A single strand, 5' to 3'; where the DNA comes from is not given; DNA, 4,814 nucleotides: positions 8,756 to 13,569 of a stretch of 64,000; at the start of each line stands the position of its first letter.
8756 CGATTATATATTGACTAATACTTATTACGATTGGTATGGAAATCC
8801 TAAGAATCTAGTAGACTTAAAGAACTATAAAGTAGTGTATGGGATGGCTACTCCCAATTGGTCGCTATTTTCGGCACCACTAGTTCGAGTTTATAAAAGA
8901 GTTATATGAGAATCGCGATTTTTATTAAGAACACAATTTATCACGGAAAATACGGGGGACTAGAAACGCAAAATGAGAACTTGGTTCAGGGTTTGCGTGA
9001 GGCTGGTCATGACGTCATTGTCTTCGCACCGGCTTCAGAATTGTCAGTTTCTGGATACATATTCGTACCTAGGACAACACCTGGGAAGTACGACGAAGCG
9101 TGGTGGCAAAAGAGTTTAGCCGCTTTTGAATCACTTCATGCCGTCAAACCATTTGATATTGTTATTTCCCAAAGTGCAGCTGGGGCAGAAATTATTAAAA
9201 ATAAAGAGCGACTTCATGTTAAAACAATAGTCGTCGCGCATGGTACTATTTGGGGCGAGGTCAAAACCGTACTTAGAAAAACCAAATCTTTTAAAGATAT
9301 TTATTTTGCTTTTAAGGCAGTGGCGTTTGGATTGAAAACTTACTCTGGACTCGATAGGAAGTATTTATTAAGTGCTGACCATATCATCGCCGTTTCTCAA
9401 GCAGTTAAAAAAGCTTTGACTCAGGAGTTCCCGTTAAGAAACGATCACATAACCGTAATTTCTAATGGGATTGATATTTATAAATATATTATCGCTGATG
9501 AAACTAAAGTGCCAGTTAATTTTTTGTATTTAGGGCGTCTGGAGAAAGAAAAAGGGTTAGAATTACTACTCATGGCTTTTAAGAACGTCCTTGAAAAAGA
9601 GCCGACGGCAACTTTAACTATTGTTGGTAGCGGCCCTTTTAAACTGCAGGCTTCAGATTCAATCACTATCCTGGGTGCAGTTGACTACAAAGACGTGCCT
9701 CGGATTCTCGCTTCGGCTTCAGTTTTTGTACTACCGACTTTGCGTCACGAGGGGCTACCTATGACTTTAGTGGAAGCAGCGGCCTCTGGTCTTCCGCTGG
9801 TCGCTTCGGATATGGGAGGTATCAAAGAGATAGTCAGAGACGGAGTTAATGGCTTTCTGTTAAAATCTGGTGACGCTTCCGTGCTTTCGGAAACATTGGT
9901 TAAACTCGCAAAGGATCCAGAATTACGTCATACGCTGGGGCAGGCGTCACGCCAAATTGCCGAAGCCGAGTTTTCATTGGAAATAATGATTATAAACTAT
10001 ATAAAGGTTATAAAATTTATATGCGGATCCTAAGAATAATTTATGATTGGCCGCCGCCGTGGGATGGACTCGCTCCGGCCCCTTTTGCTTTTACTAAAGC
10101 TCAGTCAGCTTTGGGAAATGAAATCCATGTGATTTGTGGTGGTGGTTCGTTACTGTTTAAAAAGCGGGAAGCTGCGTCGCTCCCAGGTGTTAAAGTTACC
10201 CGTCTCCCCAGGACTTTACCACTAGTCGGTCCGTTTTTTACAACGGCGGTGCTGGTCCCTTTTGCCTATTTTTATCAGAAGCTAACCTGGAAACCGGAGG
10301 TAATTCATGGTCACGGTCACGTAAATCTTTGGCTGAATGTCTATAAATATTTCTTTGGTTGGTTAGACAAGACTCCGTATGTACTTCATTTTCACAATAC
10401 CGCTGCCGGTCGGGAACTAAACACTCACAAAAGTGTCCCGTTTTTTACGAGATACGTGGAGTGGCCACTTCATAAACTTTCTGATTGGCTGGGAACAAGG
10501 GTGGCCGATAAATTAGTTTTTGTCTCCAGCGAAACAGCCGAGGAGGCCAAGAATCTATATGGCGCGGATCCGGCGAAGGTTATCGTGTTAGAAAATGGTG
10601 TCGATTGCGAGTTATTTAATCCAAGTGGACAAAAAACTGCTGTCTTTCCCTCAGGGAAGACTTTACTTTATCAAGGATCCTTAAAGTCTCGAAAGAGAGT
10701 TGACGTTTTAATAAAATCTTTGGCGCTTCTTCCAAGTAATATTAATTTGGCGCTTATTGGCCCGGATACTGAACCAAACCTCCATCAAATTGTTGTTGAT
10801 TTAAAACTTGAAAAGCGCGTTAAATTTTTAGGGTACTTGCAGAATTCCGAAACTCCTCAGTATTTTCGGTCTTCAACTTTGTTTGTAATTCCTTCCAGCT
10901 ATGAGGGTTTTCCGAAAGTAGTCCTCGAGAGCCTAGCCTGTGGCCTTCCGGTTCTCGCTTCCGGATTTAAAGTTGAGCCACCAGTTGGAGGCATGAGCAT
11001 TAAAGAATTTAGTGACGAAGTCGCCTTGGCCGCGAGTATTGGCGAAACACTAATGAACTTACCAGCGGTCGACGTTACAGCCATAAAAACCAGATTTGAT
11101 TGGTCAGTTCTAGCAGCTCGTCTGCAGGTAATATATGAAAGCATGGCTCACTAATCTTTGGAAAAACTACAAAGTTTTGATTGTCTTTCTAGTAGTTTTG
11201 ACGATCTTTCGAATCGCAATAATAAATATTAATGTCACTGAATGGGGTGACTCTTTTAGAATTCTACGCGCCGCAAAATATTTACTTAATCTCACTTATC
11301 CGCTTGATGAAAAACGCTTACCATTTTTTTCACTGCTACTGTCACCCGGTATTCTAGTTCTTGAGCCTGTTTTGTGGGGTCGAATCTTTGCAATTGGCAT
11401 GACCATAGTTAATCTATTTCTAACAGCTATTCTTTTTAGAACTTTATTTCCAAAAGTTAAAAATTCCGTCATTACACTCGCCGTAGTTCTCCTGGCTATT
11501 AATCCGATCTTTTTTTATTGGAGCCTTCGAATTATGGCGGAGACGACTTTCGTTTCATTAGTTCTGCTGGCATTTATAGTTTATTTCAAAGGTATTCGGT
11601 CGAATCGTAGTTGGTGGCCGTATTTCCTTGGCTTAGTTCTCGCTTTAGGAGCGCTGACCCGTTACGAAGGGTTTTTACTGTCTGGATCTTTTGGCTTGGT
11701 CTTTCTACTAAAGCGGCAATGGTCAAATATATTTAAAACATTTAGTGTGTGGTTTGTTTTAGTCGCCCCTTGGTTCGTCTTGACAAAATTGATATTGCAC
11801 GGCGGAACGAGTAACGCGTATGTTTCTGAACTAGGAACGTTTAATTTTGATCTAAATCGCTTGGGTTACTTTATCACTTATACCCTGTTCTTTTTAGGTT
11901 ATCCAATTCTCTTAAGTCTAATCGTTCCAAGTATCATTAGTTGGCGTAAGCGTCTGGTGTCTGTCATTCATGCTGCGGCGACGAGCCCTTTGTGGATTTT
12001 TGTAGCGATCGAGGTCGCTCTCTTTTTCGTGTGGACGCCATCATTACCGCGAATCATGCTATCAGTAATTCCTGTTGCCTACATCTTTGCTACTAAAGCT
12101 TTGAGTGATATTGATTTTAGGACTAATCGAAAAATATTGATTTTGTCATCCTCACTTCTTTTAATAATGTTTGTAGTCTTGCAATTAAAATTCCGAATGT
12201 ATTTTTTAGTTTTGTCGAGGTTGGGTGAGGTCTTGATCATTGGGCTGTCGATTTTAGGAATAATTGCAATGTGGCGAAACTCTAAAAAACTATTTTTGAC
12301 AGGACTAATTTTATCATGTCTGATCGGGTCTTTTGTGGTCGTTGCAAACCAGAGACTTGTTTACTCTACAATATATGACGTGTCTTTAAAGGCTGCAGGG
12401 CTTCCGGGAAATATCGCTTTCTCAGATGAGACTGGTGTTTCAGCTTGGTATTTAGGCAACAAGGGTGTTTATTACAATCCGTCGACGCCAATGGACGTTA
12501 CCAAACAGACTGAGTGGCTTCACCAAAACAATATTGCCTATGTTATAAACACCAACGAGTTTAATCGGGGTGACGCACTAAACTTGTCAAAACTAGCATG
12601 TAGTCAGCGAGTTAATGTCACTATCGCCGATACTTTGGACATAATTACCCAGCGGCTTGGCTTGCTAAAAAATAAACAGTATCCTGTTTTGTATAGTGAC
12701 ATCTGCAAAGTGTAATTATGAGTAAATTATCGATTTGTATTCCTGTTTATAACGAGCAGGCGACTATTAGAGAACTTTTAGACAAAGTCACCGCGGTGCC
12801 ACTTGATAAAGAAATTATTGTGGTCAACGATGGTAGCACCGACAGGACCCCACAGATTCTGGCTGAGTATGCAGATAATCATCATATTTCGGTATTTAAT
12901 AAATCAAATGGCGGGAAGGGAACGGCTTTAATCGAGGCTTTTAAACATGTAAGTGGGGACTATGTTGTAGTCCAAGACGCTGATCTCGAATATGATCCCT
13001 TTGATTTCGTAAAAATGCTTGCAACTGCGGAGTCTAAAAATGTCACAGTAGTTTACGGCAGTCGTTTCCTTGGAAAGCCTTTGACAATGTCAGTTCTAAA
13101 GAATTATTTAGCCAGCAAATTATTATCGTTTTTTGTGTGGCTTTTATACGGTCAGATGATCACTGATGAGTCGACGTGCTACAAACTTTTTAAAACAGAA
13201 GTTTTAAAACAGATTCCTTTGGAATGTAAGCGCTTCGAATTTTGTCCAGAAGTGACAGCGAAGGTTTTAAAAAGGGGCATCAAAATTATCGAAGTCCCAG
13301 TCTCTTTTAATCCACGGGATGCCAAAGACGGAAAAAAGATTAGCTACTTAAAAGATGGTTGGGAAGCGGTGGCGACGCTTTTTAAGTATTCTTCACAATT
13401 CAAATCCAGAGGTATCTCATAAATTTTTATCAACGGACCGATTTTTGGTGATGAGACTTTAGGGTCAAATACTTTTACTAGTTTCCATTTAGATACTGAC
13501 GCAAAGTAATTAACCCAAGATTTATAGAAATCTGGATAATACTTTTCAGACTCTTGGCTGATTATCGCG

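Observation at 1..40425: About 40 kb surface-glycosylation super-island packed with GT-C-fold membrane glycosyltransferase candidates and soluble DPM1-like donor synthases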

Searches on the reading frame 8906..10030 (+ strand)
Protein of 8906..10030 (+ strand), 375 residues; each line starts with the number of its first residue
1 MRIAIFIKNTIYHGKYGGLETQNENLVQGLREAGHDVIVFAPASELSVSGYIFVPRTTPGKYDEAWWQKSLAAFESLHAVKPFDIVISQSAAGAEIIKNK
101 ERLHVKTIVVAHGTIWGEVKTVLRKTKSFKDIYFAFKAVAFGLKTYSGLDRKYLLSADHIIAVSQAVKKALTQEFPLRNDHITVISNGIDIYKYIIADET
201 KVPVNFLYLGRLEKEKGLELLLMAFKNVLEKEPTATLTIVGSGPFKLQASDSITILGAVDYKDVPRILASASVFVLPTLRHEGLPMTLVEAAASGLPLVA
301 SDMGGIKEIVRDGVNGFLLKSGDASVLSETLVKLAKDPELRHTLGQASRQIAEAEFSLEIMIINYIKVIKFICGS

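Call 4: search_protein_families(library=pfam, proteins=[window:8906-10030:+], max_evalue=0.01)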
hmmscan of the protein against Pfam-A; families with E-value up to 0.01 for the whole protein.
window:8906-10030:+ (375 aa): 6 families
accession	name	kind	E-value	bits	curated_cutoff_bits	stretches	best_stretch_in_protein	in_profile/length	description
PF00534.26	Glycos_transf_1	-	2.9e-36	125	26.4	1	206-350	18-171/172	Glycosyl transferases group 1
PF13692.12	Glyco_trans_1_4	-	7.6e-34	117.4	27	1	205-337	3-142/142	Glycosyl transferases group 1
PF13439.12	Glyco_transf_4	-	6.5e-23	82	28.5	1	16-191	1-168/170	Glycosyltransferase Family 4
PF20706.3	GT4-conflict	-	1.7e-13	50.8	26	1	149-317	139-327/385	Family 4 Glycosyltransferase in conflict systems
PF13579.12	Glyco_trans_4_4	-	3e-11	44.3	29.7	1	17-188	1-158/158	Glycosyl transferase 4-like domain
PF13524.12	Glyco_trans_1_2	-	1.8e-08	34.9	25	1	230-358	10-135/144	Glycosyl transferase-like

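Call 101: search_protein_families(library=ncbifam, proteins=[window:8906-10030:+], max_evalue=0.00001)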
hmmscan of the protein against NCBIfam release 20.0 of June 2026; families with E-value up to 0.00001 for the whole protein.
window:8906-10030:+ (375 aa): 36 families (the best 25 are shown)
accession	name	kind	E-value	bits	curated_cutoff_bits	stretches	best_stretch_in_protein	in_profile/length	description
TIGR03088.1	stp2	hypoth_equivalog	4.9e-34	118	409.05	1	156-369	136-370/374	TIGR03088 family PEP-CTERM/XrtA system glycosyltransferase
NF041876.1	EPS_EpsE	equivalog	2.5e-29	102.7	400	1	157-359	162-383/389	exopolysaccharide biosynthesis GT4 family glycosyltransferase EpsE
TIGR04157.1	glyco_rSAM_CFB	subfamily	1.3e-28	100.1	400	1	149-368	162-405/406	TIGR04157 family glycosyltransferase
TIGR02149.1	glgA_Coryne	subfamily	7.5e-25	87.9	302.4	1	144-367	132-385/391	glycogen synthase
TIGR03999.1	thiol_BshA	equivalog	8.8e-24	84.1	273.7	1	155-368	143-369/375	N-acetyl-alpha-D-glucosaminyl L-malate synthase BshA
NF038229.1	Glyco4_Geo_Pelo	equivalog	3.6e-22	78.8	400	1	153-370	106-334/338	GPMC system family 4 glycosyltransferase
NF007396.0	PRK09922.1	equivalog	1.6e-21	76.6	385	1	129-337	108-326/361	lipopolysaccharide 1,6-galactosyltransferase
TIGR04063.1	stp3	hypoth_equivalog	1.3e-19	70.4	442.05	1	149-370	150-393/397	TIGR04063 family PEP-CTERM/XrtA system glycosyltransferase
TIGR04047.1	MSMEG_0565_glyc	hypoth_equivalog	1.5e-18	67.1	259.85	1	141-353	123-356/373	MSMEG_0565 family glycosyltransferase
TIGR03449.1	mycothiol_MshA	equivalog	4.3e-17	62.1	462.5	1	156-357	164-388/406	D-inositol-3-phosphate glycosyltransferase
NF047684.1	TeichurnBiosyTuaC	equivalog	3.6e-15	55.8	550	1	154-350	162-367/391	teichuronic acid biosynthesis protein TuaC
NF046085.1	XrtY_assoc_Gly1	equivalog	4.4e-15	55.4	400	1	152-370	156-382/387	XrtY-associated glycosyltransferase XYAG1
NF053787.1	GlcN_PG_synth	equivalog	7.1e-15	54.7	480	1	206-364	200-351/361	N-acetylglucosaminyl phosphatidylglycerol synthase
TIGR02472.1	sucr_P_syn_N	equivalog_domain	2.4e-14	53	576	1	270-369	340-438/439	sucrose-phosphate synthase, putative, glycosyltransferase domain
TIGR04005.1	wcaL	equivalog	1.8e-13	50.2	537.6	1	155-359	173-393/406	colanic acid biosynthesis glycosyltransferase WcaL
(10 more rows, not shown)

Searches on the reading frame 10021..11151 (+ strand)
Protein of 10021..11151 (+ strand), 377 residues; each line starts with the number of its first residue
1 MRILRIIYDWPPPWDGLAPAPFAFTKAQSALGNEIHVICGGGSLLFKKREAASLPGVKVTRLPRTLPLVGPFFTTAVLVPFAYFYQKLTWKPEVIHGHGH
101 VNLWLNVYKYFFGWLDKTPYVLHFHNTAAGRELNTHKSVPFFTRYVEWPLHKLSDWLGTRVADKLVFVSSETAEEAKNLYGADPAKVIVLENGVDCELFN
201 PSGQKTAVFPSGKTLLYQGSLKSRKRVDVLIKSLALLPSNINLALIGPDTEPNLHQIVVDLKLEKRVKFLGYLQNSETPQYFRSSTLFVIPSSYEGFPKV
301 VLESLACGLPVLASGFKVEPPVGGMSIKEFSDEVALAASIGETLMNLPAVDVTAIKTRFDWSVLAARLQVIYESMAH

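Call 4: search_protein_families(library=pfam, proteins=[window:10021-11151:+], max_evalue=0.01)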
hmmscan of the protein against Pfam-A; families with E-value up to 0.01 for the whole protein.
window:10021-11151:+ (377 aa): 6 families
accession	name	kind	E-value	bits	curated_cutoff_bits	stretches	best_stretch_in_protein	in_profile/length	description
PF00534.26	Glycos_transf_1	-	1.8e-23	83.4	26.4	1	209-314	12-122/172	Glycosyl transferases group 1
PF13692.12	Glyco_trans_1_4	-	9.2e-22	78.3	27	1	213-342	2-138/142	Glycosyl transferases group 1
PF13439.12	Glyco_transf_4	-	1.7e-19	70.9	28.5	1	24-197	11-169/170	Glycosyltransferase Family 4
PF13579.12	Glyco_trans_4_4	-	8.4e-10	39.6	29.7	1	26-193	12-158/158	Glycosyl transferase 4-like domain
PF20706.3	GT4-conflict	-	1.6e-06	27.8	26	1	161-314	146-311/385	Family 4 Glycosyltransferase in conflict systems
PF08323.17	Glyco_transf_5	-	7.1e-06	26.3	22.7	1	84-180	121-228/239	Starch synthase catalytic domain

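Call 101: search_protein_families(library=ncbifam, proteins=[window:10021-11151:+], max_evalue=0.00001)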
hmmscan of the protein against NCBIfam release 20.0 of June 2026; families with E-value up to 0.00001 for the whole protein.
window:10021-11151:+ (377 aa): 21 families
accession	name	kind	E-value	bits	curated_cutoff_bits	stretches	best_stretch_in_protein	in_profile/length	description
TIGR03449.1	mycothiol_MshA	equivalog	1.2e-16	60.7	462.5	1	161-315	164-334/406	D-inositol-3-phosphate glycosyltransferase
NF050063.1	ProtGlycPglJ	equivalog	6.1e-15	55.3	500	1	162-315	145-296/363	N-acetylgalactosamine-N,N'-diacetylbacillosaminyl-diphospho-undecaprenol 4-alpha-N-acetylgalactosaminyltransferase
NF047684.1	TeichurnBiosyTuaC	equivalog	9.3e-15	54.4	550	1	160-314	163-319/391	teichuronic acid biosynthesis protein TuaC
NF038255.1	exopoly_VpsD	equivalog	1.6e-14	53.6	300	1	150-314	145-312/381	VpsD family glycosyltransferase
NF046085.1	XrtY_assoc_Gly1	equivalog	4.2e-14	52.2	400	1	153-314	150-314/387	XrtY-associated glycosyltransferase XYAG1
TIGR02149.1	glgA_Coryne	subfamily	1.2e-13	51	302.4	1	152-315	132-314/391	glycogen synthase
NF041010.1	glycosy_Agl16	equivalog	1.2e-13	50.7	575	1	160-374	132-350/352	glycosylation protein Agl16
NF041876.1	EPS_EpsE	equivalog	1.2e-12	47.7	400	1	170-314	170-325/389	exopolysaccharide biosynthesis GT4 family glycosyltransferase EpsE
NF007396.0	PRK09922.1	equivalog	4.5e-12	45.5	385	1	198-315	163-290/361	lipopolysaccharide 1,6-galactosyltransferase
TIGR03999.1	thiol_BshA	equivalog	7.3e-12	44.9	273.7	1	162-314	145-302/375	N-acetyl-alpha-D-glucosaminyl L-malate synthase BshA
TIGR04047.1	MSMEG_0565_glyc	hypoth_equivalog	1.2e-11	44.4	259.85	1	160-367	137-366/373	MSMEG_0565 family glycosyltransferase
TIGR03088.1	stp2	hypoth_equivalog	1.6e-11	43.9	409.05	1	165-314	140-302/374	TIGR03088 family PEP-CTERM/XrtA system glycosyltransferase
TIGR04157.1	glyco_rSAM_CFB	subfamily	7.3e-10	38.4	400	1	160-314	168-330/406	TIGR04157 family glycosyltransferase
NF053787.1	GlcN_PG_synth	equivalog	9.4e-10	37.8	480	1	176-374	155-358/361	N-acetylglucosaminyl phosphatidylglycerol synthase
TIGR04348.1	TIGR04348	equivalog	4.2e-09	35.9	300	1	219-315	144-243/310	selenoneine biosynthesis selenosugar synthase SenB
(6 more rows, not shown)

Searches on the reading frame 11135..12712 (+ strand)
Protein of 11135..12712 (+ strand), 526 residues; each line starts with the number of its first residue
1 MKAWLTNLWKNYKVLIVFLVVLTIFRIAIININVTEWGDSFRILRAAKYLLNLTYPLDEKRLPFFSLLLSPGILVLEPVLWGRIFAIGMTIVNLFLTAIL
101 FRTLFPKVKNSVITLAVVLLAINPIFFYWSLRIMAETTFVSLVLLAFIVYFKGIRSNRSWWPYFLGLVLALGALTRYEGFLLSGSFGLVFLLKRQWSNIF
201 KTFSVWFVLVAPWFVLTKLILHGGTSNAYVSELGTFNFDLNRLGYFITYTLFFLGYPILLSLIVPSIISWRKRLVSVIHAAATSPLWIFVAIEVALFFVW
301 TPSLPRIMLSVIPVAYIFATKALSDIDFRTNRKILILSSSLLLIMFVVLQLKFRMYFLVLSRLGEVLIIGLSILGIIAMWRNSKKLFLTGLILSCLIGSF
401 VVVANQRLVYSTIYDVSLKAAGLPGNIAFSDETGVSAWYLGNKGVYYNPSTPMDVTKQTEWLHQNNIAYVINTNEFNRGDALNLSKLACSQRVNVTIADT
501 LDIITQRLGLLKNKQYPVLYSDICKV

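Call 4: search_protein_families(library=pfam, proteins=[window:11135-12712:+], max_evalue=0.01)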
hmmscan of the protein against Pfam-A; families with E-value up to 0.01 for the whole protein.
window:11135-12712:+ (526 aa): 1 family
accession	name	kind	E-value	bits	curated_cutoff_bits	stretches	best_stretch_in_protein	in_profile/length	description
PF13231.12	PMT_2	-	5e-08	33.7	26.1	1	88-210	27-148/160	Dolichyl-phosphate-mannose-protein mannosyltransferase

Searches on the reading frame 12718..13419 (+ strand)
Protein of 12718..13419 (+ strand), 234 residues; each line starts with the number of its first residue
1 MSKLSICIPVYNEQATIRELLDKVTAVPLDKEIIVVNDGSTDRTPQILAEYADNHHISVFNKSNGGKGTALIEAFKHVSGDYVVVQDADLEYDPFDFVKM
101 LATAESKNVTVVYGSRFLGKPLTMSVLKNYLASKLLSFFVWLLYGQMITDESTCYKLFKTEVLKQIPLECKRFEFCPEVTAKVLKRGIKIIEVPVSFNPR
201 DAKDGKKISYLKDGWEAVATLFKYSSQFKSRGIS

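Call 5: search_protein_families(library=pfam, proteins=[window:12718-13419:+], max_evalue=0.01)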
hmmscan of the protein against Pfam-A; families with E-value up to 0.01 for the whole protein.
window:12718-13419:+ (234 aa): 4 families
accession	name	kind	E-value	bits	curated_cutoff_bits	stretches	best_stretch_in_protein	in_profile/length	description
PF00535.33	Glycos_transf_2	-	3.2e-34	118.7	23.3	1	5-166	1-167/168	Glycosyl transferase family 2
PF13641.12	Glyco_tranf_2_3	-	6.8e-11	43.1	27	1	4-167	3-175/230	Glycosyltransferase like family 2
PF10111.15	Glyco_tranf_2_2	-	2.8e-06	27.5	27.3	1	5-110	1-112/276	Glycosyltransferase like family 2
PF13704.12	Glyco_tranf_2_4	-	0.00018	22.4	27.5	1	12-89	2-81/98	Glycosyl transferase family 2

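Call 22: search_protein_families(library=ncbifam, proteins=[window:12718-13419:+], max_evalue=0.001)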
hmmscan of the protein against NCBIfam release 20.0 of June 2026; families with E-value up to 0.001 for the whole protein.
window:12718-13419:+ (234 aa): 23 families
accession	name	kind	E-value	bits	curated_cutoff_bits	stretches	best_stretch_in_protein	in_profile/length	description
TIGR04182.1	glyco_TIGR04182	equivalog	5.3e-33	114.6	325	1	5-225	3-218/293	S-layer glycoprotein N-glycosyltransferase AglJ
NF007986.1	PRK10714.1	equivalog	8.9e-22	77.5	529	1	2-206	6-209/316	undecaprenyl-phosphate 4-deoxy-4-formamido-L-arabinose transferase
NF007482.0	PRK10073.1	equivalog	1.6e-17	63.5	423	1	2-111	6-117/334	glycosyltransferase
NF041391.1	DPhHxTase_Halo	equivalog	4.3e-17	61.8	375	1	10-214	3-198/213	dolichyl-phosphate hexose transferase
TIGR03937.1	PgaC_IcaA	equivalog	2.3e-16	59.7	422.3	1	3-98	46-144/407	poly-beta-1,6-N-acetyl-D-glucosamine synthase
TIGR04283.1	glyco_like_mftF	equivalog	1.2e-14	54.4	182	1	4-132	1-126/221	TIGR04283 family arsenosugar biosynthesis glycosyltransferase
NF047588.1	GlcsyltransPgfSStrep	equivalog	5e-13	48.9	500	1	3-116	2-121/308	glycosyltransferase PgfS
NF010496.0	PRK13915.1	equivalog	4.7e-12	45.6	262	1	3-123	32-160/307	glucosyl-3-phosphoglycerate synthase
NF058614.1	PPMAGASynPpgS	equivalog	1.3e-11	44.4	370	1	6-197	4-196/226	polyprenyl-phospho-N-acetylgalactosaminyl synthase PpgS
NF041875.1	EPS_EpsD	equivalog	4.3e-11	42.8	370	1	4-114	1-114/325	exopolysaccharide biosynthesis glycosyltransferase EpsD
NF047683.1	TeichurnBiosyTuaG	equivalog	2.5e-10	40.4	400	1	3-108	7-115/252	teichuronic acid biosynthesis protein TuaG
NF038302.1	EPS_HpsE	equivalog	5.7e-08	32.1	300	1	3-116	2-123/307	hormogonium polysaccharide biosynthesis glycosyltransferase HpsE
NF053739.1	GlytfEpsEBac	equivalog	1.6e-07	30.6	450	1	3-89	2-92/265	glycosyltransferase EpsE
TIGR03111.1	glyc2_xrt_Gpos1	hypoth_equivalog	2.3e-07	30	363.95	1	3-107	50-159/439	TIGR03111 family XrtG-associated glycosyltransferase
TIGR03965.1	mycofact_glyco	equivalog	3.4e-07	29.5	280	1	3-113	75-188/467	mycofactocin biosynthesis glycosyltransferase MftF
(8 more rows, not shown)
